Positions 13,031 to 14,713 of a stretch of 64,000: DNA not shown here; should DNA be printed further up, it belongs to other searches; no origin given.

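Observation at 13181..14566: Full-length aspartokinase with systematically dead catalytic motifs but intact ACT domains: a probable pseudokinase amino-acid sensor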

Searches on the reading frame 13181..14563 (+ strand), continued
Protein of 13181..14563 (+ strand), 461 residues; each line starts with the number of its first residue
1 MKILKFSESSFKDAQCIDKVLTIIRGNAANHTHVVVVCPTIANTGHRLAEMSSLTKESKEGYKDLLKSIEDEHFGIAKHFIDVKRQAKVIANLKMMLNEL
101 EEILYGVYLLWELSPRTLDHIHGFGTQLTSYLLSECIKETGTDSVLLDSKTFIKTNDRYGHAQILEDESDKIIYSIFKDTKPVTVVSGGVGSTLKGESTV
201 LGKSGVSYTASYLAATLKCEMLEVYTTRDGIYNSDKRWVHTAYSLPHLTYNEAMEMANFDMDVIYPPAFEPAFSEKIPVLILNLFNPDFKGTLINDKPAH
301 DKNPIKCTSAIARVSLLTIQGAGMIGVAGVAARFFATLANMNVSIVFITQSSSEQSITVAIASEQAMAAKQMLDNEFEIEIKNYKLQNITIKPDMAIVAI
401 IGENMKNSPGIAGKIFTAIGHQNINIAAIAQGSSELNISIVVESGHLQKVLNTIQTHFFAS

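Call 43: search_solved_structures(query=A1, show_alignments=5, max_evalue=1e-30)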
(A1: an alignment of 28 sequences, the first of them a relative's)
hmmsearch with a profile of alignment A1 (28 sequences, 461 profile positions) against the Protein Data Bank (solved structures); distinct sequences matched with E-value up to 1e-30: 10.
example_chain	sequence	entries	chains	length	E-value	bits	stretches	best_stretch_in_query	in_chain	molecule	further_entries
3c1m_A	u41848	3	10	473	2.2e-137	461.6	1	3-459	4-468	Probable aspartokinase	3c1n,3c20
2hmf_A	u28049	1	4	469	2.4e-137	461.5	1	3-459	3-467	Probable aspartokinase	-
2cdq_A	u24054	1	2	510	1.4e-88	300.8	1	3-460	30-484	ASPARTOKINASE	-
2j0w_A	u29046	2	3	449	3.5e-74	253.3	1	3-459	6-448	LYSINE-SENSITIVE ASPARTOKINASE 3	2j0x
3l76_A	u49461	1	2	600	3.4e-70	240.2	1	115-458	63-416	Aspartokinase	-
5yei_C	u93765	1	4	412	9.8e-58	199.1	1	114-458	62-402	Aspartokinase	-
3aaw_A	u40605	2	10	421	2e-56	194.8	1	116-458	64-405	Aspartokinase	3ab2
3tvi_A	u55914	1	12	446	6.9e-56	193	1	3-458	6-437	Aspartokinase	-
3ab4_A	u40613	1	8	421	8.8e-56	192.6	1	116-458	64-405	Aspartokinase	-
6mx1_A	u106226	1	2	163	6.8e-50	173.2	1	299-459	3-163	Bifunctional aspartokinase/homoserine dehydrogenase 1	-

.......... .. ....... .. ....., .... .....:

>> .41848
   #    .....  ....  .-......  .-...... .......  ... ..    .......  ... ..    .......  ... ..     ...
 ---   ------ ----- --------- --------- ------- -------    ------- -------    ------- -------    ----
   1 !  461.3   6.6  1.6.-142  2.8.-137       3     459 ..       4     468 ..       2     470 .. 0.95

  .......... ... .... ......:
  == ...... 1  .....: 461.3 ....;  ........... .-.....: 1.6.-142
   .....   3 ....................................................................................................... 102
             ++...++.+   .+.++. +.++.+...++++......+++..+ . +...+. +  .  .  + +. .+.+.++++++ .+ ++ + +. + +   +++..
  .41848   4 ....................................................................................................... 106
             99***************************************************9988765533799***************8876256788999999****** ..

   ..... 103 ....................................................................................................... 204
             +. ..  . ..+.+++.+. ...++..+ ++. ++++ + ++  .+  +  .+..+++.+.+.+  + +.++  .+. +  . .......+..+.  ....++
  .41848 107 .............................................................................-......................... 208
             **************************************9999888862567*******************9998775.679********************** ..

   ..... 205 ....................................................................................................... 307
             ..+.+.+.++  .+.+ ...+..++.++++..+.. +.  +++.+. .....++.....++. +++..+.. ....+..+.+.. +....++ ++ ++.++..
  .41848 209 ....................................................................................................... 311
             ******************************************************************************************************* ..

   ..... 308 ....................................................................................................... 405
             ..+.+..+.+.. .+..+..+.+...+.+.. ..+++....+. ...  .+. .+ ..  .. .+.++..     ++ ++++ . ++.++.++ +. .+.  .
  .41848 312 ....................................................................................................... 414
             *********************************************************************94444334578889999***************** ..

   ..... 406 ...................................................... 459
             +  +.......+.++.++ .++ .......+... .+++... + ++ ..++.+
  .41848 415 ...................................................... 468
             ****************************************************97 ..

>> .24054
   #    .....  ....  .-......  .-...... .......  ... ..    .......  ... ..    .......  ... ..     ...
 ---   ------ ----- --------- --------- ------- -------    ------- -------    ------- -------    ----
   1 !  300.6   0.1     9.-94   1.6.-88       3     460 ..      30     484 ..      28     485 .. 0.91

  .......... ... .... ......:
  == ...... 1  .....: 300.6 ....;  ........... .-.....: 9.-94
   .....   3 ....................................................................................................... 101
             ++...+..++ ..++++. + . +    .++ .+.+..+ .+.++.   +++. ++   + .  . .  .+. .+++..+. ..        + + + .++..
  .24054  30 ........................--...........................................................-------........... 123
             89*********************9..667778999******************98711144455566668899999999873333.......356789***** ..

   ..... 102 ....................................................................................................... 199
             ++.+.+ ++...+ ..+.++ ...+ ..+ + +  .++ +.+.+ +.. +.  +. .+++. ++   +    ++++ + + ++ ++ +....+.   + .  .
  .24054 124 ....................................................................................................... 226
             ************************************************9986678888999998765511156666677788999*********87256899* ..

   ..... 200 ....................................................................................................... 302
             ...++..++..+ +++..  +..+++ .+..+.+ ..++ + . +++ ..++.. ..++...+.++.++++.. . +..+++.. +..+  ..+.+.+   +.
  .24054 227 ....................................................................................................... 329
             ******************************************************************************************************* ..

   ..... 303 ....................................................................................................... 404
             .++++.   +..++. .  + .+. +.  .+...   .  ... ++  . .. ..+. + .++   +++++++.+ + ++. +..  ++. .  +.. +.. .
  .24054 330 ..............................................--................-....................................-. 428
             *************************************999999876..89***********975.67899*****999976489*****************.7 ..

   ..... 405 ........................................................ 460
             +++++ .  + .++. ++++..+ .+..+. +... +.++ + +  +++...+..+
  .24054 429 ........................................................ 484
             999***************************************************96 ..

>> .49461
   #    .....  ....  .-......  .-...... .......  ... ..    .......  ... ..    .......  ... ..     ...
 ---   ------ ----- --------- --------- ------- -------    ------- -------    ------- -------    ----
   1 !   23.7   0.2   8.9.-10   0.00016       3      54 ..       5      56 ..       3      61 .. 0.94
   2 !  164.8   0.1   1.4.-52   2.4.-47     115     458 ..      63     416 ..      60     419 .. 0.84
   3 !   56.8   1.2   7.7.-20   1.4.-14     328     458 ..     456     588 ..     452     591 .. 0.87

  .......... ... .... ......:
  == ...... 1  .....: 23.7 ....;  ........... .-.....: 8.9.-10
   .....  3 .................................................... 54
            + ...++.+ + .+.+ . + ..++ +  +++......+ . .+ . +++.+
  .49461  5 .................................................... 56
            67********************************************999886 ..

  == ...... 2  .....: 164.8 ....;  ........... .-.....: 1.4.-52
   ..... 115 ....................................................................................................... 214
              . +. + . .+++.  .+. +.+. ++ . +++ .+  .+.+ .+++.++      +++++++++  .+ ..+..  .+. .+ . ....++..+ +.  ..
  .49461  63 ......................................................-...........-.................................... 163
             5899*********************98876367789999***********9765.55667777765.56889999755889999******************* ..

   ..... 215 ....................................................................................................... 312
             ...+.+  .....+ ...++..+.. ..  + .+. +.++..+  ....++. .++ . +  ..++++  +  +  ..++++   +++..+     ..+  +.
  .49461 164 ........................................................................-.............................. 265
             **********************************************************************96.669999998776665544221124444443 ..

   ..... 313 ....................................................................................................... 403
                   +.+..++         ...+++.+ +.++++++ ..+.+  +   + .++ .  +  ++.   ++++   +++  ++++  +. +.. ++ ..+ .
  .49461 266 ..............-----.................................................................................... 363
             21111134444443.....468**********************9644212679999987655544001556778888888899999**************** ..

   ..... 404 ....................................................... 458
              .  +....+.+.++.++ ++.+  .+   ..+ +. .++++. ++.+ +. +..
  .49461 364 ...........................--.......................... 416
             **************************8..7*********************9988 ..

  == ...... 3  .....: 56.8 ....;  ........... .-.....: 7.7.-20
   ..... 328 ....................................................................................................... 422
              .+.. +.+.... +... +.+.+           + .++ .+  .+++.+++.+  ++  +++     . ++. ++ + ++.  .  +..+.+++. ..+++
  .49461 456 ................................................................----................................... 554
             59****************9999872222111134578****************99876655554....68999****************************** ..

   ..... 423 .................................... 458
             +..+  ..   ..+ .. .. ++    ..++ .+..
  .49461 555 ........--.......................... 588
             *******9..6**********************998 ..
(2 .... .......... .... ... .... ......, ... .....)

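Call 46: predict_structure(alignment_id=A2)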
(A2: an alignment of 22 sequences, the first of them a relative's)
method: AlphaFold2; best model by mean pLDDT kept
length: 461 residues; sequences in the alignment: 22
mean_pLDDT: 89.2   pTM: 0.85
mean pLDDT of the five models: 89.2, 88.1, 87.2, 87.0, 83.9
residues with pLDDT >= 90: 287; 70-90: 159; 50-70: 14; < 50: 1
segments of 3 or more residues with pLDDT < 50: none
pLDDT, mean of each block of 10 residues (from residue 1): 92 93 91 91 90 83 91 94 93 95 87 87 93 95 92 94 94 86 91 93 93 94 93 91 92 86 84 94 93 84 87 91 72 89 81 79 91 90 84 93 86 91 87 73 94 91 57
secondary structure, 60 per line:
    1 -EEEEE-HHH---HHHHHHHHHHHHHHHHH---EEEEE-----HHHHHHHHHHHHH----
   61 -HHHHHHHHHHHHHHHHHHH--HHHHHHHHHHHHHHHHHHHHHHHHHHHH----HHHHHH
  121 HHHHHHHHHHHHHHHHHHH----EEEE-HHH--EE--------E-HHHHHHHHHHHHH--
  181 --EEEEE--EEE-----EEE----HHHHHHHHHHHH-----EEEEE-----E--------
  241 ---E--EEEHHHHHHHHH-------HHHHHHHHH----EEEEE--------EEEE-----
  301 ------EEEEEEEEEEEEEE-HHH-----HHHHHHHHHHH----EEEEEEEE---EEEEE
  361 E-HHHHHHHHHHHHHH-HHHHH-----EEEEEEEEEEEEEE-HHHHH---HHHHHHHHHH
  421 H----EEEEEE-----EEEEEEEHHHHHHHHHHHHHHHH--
elements in order: E2-6 H14-30 E34-38 H44-56 H62-80 H83-110 H115-139 E144-147 H166-178 E183-187 E190-192 E198-200 H205-216 E222-226 E247-249 H250-258 H266-274 E279-283 E292-295 E307-320 H330-340 E345-352 E356-361 H363-376 H378-382 E388-401 H403-407 H411-421 E426-431 E437-443 H444-459

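Call 50: fold_search(model_id=the predicted structure, library=pdb)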
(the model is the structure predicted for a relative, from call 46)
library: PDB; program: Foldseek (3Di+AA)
matches with E <= 10: 1115; with E <= 0.001: 201
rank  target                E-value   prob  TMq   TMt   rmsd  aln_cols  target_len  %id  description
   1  3c1m_A                4.8e-44  1.00  0.81  0.80   4.6       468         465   32  Cyrstal Structure of threonine-sensitive aspartokinase from Methanococcus jannaschii with MgAMP-PNP and L-aspartate (released 2008-03-25)
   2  3c1m_D                6.6e-44  1.00  0.83  0.82   4.4       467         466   32  Cyrstal Structure of threonine-sensitive aspartokinase from Methanococcus jannaschii with MgAMP-PNP and L-aspartate (released 2008-03-25)
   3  2hmf_A                1.8e-43  1.00  0.82  0.81   4.5       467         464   32  Structure of a Threonine Sensitive Aspartokinase from Methanococcus jannaschii Complexed with Mg-ADP and Aspartate (released 2006-10-17)
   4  3c1n_C                7.7e-43  1.00  0.89  0.90   3.0       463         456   33  Crystal Structure of Allosteric Inhibition Threonine-sensitive Aspartokinase from Methanococcus jannaschii with L-thre (released 2008-03-25)
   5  3c1m_C                8.6e-43  1.00  0.82  0.81   4.4       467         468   32  Cyrstal Structure of threonine-sensitive aspartokinase from Methanococcus jannaschii with MgAMP-PNP and L-aspartate (released 2008-03-25)
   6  3c1n_D                1.1e-42  1.00  0.88  0.90   2.9       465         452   32  Crystal Structure of Allosteric Inhibition Threonine-sensitive Aspartokinase from Methanococcus jannaschii with L-thre (released 2008-03-25)
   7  3c1n_B                4.4e-42  1.00  0.89  0.89   3.0       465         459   33  Crystal Structure of Allosteric Inhibition Threonine-sensitive Aspartokinase from Methanococcus jannaschii with L-thre (released 2008-03-25)
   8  3c1n_A                1.3e-41  1.00  0.89  0.90   3.0       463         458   33  Crystal Structure of Allosteric Inhibition Threonine-sensitive Aspartokinase from Methanococcus jannaschii with L-thre (released 2008-03-25)
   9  2j0w                  9.0e-35  1.00  0.74  0.76   6.0       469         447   23  Crystal structure of E. coli aspartokinase III in complex with aspartate and ADP (R-state) (released 2006-08-10)
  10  2j0x_B                1.6e-33  1.00  0.80  0.82   4.6       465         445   23  CRYSTAL STRUCTURE OF E. COLI ASPARTOKINASE III IN COMPLEX WITH LYSINE AND ASPARTATE (T-STATE) (released 2006-08-10)
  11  2cdq_A                4.8e-33  1.00  0.84  0.82   4.0       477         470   25  Crystal structure of Arabidopsis thaliana aspartate kinase complexed with lysine and S- adenosylmethionine (released 2006-05-30)
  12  5yei_A                4.3e-32  1.00  0.76  0.87   3.1       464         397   24  Mechanistic insight into the regulation of Pseudomonas aeruginosa aspartate kinase (released 2018-08-29)
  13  3tvi_E                4.0e-31  1.00  0.82  0.86   3.5       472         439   23  Crystal structure of Clostridium acetobutylicum aspartate kinase (CaAK): An important allosteric enzyme for industrial (released 2011-11-09)
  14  3tvi_B                4.3e-31  1.00  0.81  0.85   3.4       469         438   22  Crystal structure of Clostridium acetobutylicum aspartate kinase (CaAK): An important allosteric enzyme for industrial (released 2011-11-09)
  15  3tvi_C                8.2e-31  1.00  0.81  0.86   3.2       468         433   22  Crystal structure of Clostridium acetobutylicum aspartate kinase (CaAK): An important allosteric enzyme for industrial (released 2011-11-09)
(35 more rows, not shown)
